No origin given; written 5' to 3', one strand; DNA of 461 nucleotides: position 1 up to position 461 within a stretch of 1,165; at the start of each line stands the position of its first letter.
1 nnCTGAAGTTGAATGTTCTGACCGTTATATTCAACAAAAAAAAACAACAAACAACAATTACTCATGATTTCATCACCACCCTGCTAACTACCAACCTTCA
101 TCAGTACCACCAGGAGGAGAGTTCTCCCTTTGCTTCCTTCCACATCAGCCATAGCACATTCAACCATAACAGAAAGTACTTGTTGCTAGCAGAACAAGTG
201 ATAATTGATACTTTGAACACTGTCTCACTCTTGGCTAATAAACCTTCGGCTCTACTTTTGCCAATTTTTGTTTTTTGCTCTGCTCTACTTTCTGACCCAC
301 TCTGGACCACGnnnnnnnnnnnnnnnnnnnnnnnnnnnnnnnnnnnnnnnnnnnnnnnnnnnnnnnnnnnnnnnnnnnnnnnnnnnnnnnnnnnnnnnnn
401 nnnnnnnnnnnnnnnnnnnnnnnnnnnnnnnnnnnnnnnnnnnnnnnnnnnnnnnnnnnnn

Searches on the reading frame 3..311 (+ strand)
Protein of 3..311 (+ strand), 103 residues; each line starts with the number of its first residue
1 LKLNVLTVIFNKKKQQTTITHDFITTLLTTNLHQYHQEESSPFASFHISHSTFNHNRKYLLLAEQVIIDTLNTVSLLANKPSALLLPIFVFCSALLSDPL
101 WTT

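Call 47: search_protein_families(library=pfam, proteins=[window:3-311:+], max_evalue=1)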
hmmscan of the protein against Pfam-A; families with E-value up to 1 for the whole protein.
seq(103 aa): 0 families
